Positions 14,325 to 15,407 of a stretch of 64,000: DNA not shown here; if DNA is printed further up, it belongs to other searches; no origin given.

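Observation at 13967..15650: Low-GC islet with a solitary HNH_2 restriction-like endonuclease and tightly coupled small ORFs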

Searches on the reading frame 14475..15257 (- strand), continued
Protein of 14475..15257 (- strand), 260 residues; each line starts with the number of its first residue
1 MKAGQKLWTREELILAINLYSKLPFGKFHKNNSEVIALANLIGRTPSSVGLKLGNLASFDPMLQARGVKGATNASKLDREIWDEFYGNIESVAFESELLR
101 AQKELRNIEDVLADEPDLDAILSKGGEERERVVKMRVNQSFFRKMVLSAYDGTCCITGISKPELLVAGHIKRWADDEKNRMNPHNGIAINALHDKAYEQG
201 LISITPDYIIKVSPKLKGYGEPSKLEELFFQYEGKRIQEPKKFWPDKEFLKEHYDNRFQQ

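Call 16: find_related_loci(query=A1, collection=genome_contigs, flank=6000)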
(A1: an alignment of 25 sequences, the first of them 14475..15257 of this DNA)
Query A1 (260 aa) in genome_contigs; peptide patterns used: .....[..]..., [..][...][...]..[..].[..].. (x = any residue, [..] = any of these).
599 stretches matched a pattern (row limit reached: there are more); 344 encode a relative of the query (tblastn E <= 1e-3); the best 80 are kept; 80 distinct loci.
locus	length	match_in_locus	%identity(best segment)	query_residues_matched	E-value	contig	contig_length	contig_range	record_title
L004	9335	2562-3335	77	1-258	4e-138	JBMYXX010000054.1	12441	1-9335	MAG: Flavobacteriales bacterium isolate ME_XS_2208_bin_65 ME_XS_2208_bin_65_53, whole genome shotgun sequence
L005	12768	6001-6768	64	1-259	2e-105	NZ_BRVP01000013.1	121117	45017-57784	Neptunitalea chrysea strain NBRC 110019 sequence13, whole genome shotgun sequence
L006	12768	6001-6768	62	1-260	2e-104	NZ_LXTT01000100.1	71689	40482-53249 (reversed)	Allomuricauda sp. CP2A contig-12, whole genome shotgun sequence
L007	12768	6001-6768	62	1-260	2e-103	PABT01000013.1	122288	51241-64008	MAG: Allomuricauda sp. isolate NAT111 MHASMcontig_845219, whole genome shotgun sequence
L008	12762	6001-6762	62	1-258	9e-103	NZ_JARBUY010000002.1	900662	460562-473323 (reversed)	Maribacter polysaccharolyticus strain D37 NODE_2_length_900662_cov_99.353174, whole genome shotgun sequence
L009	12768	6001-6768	62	1-260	7e-103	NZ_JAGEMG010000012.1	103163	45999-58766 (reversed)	Muricauda sp. NFXS6 NFXS6_12, whole genome shotgun sequence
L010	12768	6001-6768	59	1-259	7e-102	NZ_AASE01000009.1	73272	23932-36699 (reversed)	Chlorobium ferrooxidans DSM 13031 ctg53, whole genome shotgun sequence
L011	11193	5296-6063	62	1-259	2e-101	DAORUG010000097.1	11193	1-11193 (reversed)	MAG TPA_asm: Flavobacterium sp. isolate AMR_MDS_5271 NODE_6034_length_11193_cov_5.050368, whole genome shotgun sequence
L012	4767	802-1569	60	1-259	9e-101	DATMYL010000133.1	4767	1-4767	MAG TPA_asm: Chlorobaculum sp. isolate SMAG_U13146 k141_31638, whole genome shotgun sequence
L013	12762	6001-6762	59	1-258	6e-100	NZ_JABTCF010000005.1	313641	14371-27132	Maribacter aquimaris strain ANRC-HE7 contig5, whole genome shotgun sequence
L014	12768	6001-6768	59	1-260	1e-99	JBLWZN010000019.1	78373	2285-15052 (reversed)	MAG: Sediminicola sp. isolate EC02-11 C02maxbin.026RE.5K@19, whole genome shotgun sequence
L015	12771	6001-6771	60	1-260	1e-99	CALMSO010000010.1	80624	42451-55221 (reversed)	MAG TPA_asm: uncultured Saprospiraceae bacterium isolate SRR2107179_bin.64_CONCOCT_v1.1_MAG genome assembly, contig: ERZ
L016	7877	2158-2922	61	1-258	1e-99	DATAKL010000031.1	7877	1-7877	MAG TPA_asm: Ignavibacteriales bacterium isolate SMAG_U6937 k141_17009, whole genome shotgun sequence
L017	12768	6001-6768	60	1-259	1e-99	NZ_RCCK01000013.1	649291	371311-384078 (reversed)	Pedobacter alluvionis strain DSM 19624 Ga0111684_104, whole genome shotgun sequence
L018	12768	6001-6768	59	1-260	2e-99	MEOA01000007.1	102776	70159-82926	MAG: Bacteroidetes bacterium GWE2_42_24 gwe2_scaffold_123, whole genome shotgun sequence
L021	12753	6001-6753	61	1-260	4e-99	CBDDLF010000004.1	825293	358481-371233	MAG: Crocinitomicaceae bacterium isolate 54ff5f61-cf0c-4fd5-b6d0-428621afa39a genome assembly, contig: contig_4, whole g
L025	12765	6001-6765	60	1-258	8e-99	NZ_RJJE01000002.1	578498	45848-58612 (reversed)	Rufibacter immobilis strain MCC P1 NODE_2_length_578410_cov_262.584167, whole genome shotgun sequence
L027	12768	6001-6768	60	1-258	3e-98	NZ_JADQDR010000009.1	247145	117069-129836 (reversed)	Pontibacter rufus strain 172403-2 NODE_9_length_247145_cov_28.319576, whole genome shotgun sequence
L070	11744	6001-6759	58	1-255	8e-95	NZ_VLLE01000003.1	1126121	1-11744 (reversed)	Lacibacter cauensis strain CGMCC 1.7271 IQ13DRAFT_scaffold00002.2, whole genome shotgun sequence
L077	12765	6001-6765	58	1-259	2e-94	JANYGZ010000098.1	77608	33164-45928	MAG: Ferruginibacter sp. isolate GL140_1_metabinner_13 GL140_1_k141_883043, whole genome shotgun sequence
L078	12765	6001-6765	58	1-259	2e-94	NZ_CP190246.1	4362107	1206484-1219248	Niabella insulamsoli strain N803 chromosome, complete genome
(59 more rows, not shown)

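Call 25: search_protein_families(library=pfam, proteins=[L002:6874-8295:+, L002:8292-10733:+, L002:10730-12541:+, L015:5795-6004:+, L021:6737-7048:+, L006:6945-7574:+, L025:4708-5898:+, L025:4246-4512:+, L078:6776-7006:+, L077:6823-7086:+], max_evalue=0.01)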
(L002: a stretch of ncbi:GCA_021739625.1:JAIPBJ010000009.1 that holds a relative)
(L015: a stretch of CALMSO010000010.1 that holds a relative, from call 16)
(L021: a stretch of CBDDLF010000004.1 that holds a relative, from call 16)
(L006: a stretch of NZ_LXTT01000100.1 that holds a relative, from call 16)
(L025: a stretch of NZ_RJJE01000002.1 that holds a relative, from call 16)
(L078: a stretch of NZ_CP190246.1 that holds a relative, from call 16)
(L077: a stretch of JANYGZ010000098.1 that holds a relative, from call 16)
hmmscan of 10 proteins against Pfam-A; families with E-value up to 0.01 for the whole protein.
L002:6874-8295:+ (473 aa): 1 family
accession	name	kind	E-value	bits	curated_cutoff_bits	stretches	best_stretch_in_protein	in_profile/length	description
PF01555.25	N6_N4_Mtase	-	1.8e-06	28.5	26.7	1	38-117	136-213/221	DNA methylase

L002:8292-10733:+ (813 aa): 3 families
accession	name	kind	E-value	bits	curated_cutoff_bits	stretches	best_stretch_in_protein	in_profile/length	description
PF13589.12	HATPase_c_3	-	6.3e-17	62.3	25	1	37-170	5-120/137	Histidine kinase-, DNA gyrase B-, and HSP90-like ATPase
PF02518.31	HATPase_c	-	5.2e-12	46.6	26.4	1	701-806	5-108/111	Histidine kinase-, DNA gyrase B-, and HSP90-like ATPase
PF19191.5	HEF_HK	-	0.0017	19.2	24.1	0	586-618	2-34/67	HEF_HK domain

L002:10730-12541:+ (603 aa): 0 families

L015:5795-6004:+ (69 aa): 1 family
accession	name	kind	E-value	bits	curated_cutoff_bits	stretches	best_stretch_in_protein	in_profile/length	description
PF14354.12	Lar_restr_allev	-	0.0087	16.7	28.6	0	28-57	5-33/58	Restriction alleviation protein Lar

L021:6737-7048:+ (103 aa): 0 families

L006:6945-7574:+ (209 aa): 1 family
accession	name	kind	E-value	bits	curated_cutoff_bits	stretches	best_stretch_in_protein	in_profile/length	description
PF15515.12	MvaI_BcnI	-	4.4e-34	118.9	25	1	2-199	45-227/227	MvaI/BcnI restriction endonuclease family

L025:4708-5898:+ (396 aa): 1 family
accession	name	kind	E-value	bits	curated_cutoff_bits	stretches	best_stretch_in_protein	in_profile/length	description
PF21751.2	DACNV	-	1.1e-34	119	27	1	52-140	3-98/98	Probable sensor domain DACNV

L025:4246-4512:+ (88 aa): 0 families

L078:6776-7006:+ (76 aa): 0 families

L077:6823-7086:+ (87 aa): 0 families

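Call 31: search_protein_families(library=padloc, proteins=[L002:6874-8295:+, L002:8292-10733:+, L002:10730-12541:+, L015:5795-6004:+, L021:6737-7048:+, L025:4708-5898:+, L025:4246-4512:+, L078:6776-7006:+, L077:6823-7086:+, L070:7146-7361:+], max_evalue=0.01)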
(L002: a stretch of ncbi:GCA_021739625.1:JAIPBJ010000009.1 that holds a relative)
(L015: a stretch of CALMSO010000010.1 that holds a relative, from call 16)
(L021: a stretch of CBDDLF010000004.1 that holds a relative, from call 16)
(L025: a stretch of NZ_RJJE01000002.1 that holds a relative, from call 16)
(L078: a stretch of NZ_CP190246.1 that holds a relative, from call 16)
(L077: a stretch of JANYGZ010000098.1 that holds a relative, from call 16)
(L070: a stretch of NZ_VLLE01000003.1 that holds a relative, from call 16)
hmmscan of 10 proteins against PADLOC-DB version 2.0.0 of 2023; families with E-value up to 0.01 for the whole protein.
L002:6874-8295:+ (473 aa): 24 families
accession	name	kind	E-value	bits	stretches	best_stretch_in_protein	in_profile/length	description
PDLC03360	MTase_II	-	1.2e-92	309.2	1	41-470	20-441/441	Type II methyltransferase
PDLC03322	MTase_II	-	1.2e-60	203.7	1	42-471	22-443/446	Type II methyltransferase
PDLC03364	MTase_II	-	6.4e-21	72.8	1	55-210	30-181/380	Type II methyltransferase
PDLC03380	MTase_II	-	5.9e-17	59.9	2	46-131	20-102/393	Type II methyltransferase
PDLC03239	MTase_II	-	3.8e-13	46.9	1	43-243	49-252/442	Type II methyltransferase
PDLC03224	MTase_II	-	1.2e-08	32.3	1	52-133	62-144/481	Type II methyltransferase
PDLC03249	MTase_II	-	1.3e-08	32.2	1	88-147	141-200/541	Type II methyltransferase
PDLC03362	MTase_II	-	9.9e-08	29.2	1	42-132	28-116/438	Type II methyltransferase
PDLC03369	MTase_II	-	2.4e-07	27.9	1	40-127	102-182/532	Type II methyltransferase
PDLC03389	MTase_II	-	2.5e-07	27.8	1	281-456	273-433/445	Type II methyltransferase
PDLC03325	MTase_II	-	5.4e-07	26.7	1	62-134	71-140/426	Type II methyltransferase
PDLC03377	MTase_II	-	1e-06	25.6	1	52-319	90-346/504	Type II methyltransferase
PDLC03353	MTase_II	-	2.6e-06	25.2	1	18-116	149-239/260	Type II methyltransferase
PDLC03306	MTase_II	-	3e-06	24.5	1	52-233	25-201/422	Type II methyltransferase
PDLC03350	MTase_II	-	4e-06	24.4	1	13-120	189-288/312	Type II methyltransferase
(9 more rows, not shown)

L002:8292-10733:+ (813 aa): 2 families
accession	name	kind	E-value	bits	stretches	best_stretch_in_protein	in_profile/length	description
PDLC03419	REase_II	-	2.7e-07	27.3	1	23-136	13-113/695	Type II restriction enzyme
PDLC03485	REase_II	-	0.00026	17.6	1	19-143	10-115/611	Type II restriction enzyme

L002:10730-12541:+ (603 aa): 0 families

L015:5795-6004:+ (69 aa): 0 families

L021:6737-7048:+ (103 aa): 0 families

L025:4708-5898:+ (396 aa): 0 families

L025:4246-4512:+ (88 aa): 0 families

L078:6776-7006:+ (76 aa): 0 families

L077:6823-7086:+ (87 aa): 0 families

L070:7146-7361:+ (71 aa): 0 families

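Call 34: predict_structure(alignment_id=A1)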
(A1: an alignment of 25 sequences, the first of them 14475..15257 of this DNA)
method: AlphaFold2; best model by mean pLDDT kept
length: 260 residues; sequences in the alignment: 25
mean_pLDDT: 80.1   pTM: 0.57
mean pLDDT of the five models: 80.1, 68.5, 66.6, 65.2, 62.6
residues with pLDDT >= 90: 65; 70-90: 138; 50-70: 56; < 50: 1
segments of 3 or more residues with pLDDT < 50: none
pLDDT, mean of each block of 10 residues (from residue 1): 70 90 83 92 91 86 73 75 78 76 73 65 71 61 77 87 68 65 77 88 94 91 92 91 82 90
secondary structure, 60 per line:
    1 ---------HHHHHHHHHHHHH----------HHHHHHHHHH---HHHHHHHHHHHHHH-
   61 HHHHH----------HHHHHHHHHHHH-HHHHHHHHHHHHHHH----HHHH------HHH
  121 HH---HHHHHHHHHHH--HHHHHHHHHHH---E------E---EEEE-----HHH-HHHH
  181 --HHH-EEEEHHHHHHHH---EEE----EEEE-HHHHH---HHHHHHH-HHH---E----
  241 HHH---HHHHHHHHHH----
elements in order: H10-22 H33-42 H46-59 H61-65 H76-87 H89-103 H108-111 H118-122 H126-136 H139-149 E164-167 H177-180 E187-190 H191-198 E202-204 E209-212 H214-218 H222-228 H247-256

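Call 39: fold_search(model_id=the predicted structure, library=pdb)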
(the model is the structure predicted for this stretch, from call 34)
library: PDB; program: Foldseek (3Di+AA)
matches with E <= 10: 121; with E <= 0.001: 2
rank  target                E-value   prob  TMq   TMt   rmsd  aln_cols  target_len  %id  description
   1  6yex_B                1.7e-04  1.00  0.36  0.31  16.5       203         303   21  VcaM4I restriction endonuclease in the absence of DNA (released 2020-12-16)
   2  6yex_A                2.3e-04  1.00  0.36  0.31  16.4       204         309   21  VcaM4I restriction endonuclease in the absence of DNA (released 2020-12-16)
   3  6ghs                  2.5e-01  0.99  0.30  0.28   4.1       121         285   14  Modification dependent TagI restriction endonuclease (released 2018-08-29)
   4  7mpz                  6.4e-01  0.28  0.22  0.37  12.6       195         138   10  HNH Nuclease Domain from G. stearothermophilus Cas9 (released 2021-12-22)
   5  8eea_G                1.3e+00  0.25  0.22  0.24  10.6       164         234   10  Structure of E.coli Septu (PtuAB) complex (released 2023-12-27)
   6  9k32_A                1.7e+00  0.08  0.23  0.10  21.2       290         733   14  Cryo-EM structure of the NbaCas9-guide RNA-target DNA complex (released 2026-02-04)
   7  2o9x                  1.8e+00  0.06  0.12  0.15  14.4       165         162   14  Crystal Structure Of A Putative Redox Enzyme Maturation Protein From Archaeoglobus Fulgidus (released 2007-01-16)
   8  1uhs_MODEL_1_A        1.9e+00  0.51  0.19  0.57   7.9        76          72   12  Solution structure of mouse homeodomain-only protein HOP (released 2004-07-10)
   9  9fmd_L                1.9e+00  0.18  0.16  0.08  30.8       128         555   16  Integrative model of the human post-catalytic spliceosome (P-complex) (released 2024-07-10)
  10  9ar4_A                1.9e+00  0.06  0.21  0.07  23.6       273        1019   10  CryoEM structure of ThermoCas9 in post-cleavage state bound with the DNA containing NNNNCCA PAM (released 2025-02-26)
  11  8d2k_A                2.1e+00  0.08  0.27  0.09  16.0       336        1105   12  Structure of Acidothermus cellulolyticus Cas9 ternary complex (Cleavage Intermediate 2) (released 2023-12-20)
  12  5ds4_A                2.1e+00  0.07  0.13  0.13  12.1       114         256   18  Crystal structure the Escherichia coli Cas1-Cas2 complex bound to protospacer DNA (released 2015-10-28)
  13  5n9g_H                2.2e+00  0.13  0.14  0.30  11.4        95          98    7  TFIIIB -TBP/Brf2/DNA and SANT domain of Bdp1- (released 2017-06-14)
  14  6qdv_O                2.2e+00  0.12  0.15  0.09  31.2       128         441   17  Human post-catalytic P complex spliceosome (released 2019-02-20)
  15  1b72_B                2.9e+00  0.30  0.20  0.54   5.1        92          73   17  PBX1, HOMEOBOX PROTEIN HOX-B1/DNA TERNARY COMPLEX (released 1999-02-19)
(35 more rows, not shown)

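Call 61: search_protein_families(library=pfam, alignment_id=A3, max_evalue=0.00001)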
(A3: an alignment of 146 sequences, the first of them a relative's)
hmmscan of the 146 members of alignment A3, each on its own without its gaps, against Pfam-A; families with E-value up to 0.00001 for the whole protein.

A. member 1, L002:4619-5191:- (190 aa): 0 families

B. families by the number of members that match (of 146 scanned): 158 families (the first 25 are shown)
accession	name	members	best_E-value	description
PF00145.23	DNA_methylase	9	2e-58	C-5 cytosine-specific DNA methylase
PF15515.12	MvaI_BcnI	7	3.6e-44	MvaI/BcnI restriction endonuclease family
PF13391.12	HNH_2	7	3.5e-14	HNH endonuclease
PF21751.2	DACNV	4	5.6e-35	Probable sensor domain DACNV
PF01555.25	N6_N4_Mtase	3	3.1e-45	DNA methylase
PF00005.33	ABC_tran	3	3.8e-31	ABC transporter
PF02463.25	SMC_N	3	2.9e-13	RecF/RecN/SMC N terminal domain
PF18962.6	Por_Secre_tail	3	1.3e-12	Secretion system C-terminal sorting domain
PF13376.11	OmdA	3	2.6e-09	Bacteriocin-protection, YdeI or OmpD-Associated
PF09561.16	RE_HpaII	2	1.2e-80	HpaII restriction endonuclease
PF01032.23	FecCD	2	4.4e-71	FecCD transport family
PF13566.11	DUF4130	2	5.1e-53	Domain of unknown function (DUF4130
PF07719.23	TPR_2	2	2.7e-47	Tetratricopeptide repeat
PF00515.34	TPR_1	2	7.6e-47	Tetratricopeptide repeat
PF13181.12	TPR_8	2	1.4e-45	Tetratricopeptide repeat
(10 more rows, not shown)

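Call 76: search_protein_families(library=pfam, proteins=[L070:7398-8369:-, L025:6790-7743:-, L027:6777-7670:+, L021:6737-7048:+], max_evalue=0.01)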
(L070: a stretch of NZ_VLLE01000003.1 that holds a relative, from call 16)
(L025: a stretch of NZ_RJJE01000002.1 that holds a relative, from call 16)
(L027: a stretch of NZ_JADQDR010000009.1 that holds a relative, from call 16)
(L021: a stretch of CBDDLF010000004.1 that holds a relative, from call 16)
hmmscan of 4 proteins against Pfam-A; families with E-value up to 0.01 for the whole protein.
L070:7398-8369:- (323 aa): 2 families
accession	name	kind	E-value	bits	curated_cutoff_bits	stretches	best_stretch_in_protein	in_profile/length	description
PF13391.12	HNH_2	-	6.8e-12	45.5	21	1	223-275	1-66/66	HNH endonuclease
PF02182.23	SAD_SRA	-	0.0088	16.3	30.7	0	78-120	48-100/148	SAD/SRA domain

L025:6790-7743:- (317 aa): 1 family
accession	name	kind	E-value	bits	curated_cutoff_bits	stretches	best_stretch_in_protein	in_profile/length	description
PF13391.12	HNH_2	-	5.2e-13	49.1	21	1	209-263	1-66/66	HNH endonuclease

L027:6777-7670:+ (297 aa): 1 family
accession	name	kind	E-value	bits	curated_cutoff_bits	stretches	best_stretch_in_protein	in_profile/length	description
PF13391.12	HNH_2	-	1.5e-11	44.4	21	1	185-239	1-66/66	HNH endonuclease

L021:6737-7048:+ (103 aa): 0 families

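Call 81: search_dna_similar(query=window:14475-15257:-, collection=phages, mode=protein, max_evalue=0.00001, max_rows=15)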
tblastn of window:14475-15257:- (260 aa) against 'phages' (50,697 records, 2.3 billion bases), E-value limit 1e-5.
Records with a match: 9; places in all: 9; records where one place covers at least 80% of the query: 1.
Best place of each record, by identity: <60% 9.
By first word of the organism name: Salmonella 4; Haloarcula 2; Ruminococcus 2; Bacteriophage 1.
By host as written in the record: - 2; Haloarcula hispanica 2; Ruminococcus sp. 2; Salmonella enterica subsp. enterica serovar Newport 2; Salmonella enterica subsp. enterica serovar Kentucky 1.
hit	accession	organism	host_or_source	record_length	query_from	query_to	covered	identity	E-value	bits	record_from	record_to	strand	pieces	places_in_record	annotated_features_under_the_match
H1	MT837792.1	Bacteriophage sp.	human fecal samples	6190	1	256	98%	41.9%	2e-61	214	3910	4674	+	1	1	record has no annotation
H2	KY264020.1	Haloarcula hispanica pleomorphic virus 4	Haloarcula hispanica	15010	102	253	58%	30.2%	1e-6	55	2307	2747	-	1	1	hypothetical protein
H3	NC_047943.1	Haloarcula hispanica pleomorphic virus 4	Haloarcula hispanica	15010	102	253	58%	30.2%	1e-6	55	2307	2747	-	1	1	HNH endonuclease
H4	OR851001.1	Salmonella phage S.Kent 1-2-1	Salmonella enterica subsp. enterica ...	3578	107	253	57%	29.9%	2e-7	57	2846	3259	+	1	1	record has no annotation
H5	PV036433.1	Ruminococcus phage NatCom_23091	Ruminococcus sp.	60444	126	259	52%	31.6%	5e-11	68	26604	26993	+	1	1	hypothetical protein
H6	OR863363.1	Salmonella phage SeKF_80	Wastewater effluent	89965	69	210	55%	27.5%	1e-7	58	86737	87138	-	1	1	ParB-like partition protein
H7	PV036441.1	Ruminococcus phage NatCom_29429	Ruminococcus sp.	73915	126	235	42%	32.4%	2e-10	67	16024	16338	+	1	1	hypothetical protein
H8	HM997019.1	Salmonella phage 7-11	Salmonella enterica subsp. enterica ...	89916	120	210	35%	36.3%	5e-8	59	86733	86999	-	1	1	hypothetical protein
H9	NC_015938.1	Salmonella phage 7-11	Salmonella enterica subsp. enterica ...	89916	120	210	35%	36.3%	5e-8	59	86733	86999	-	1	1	hypothetical protein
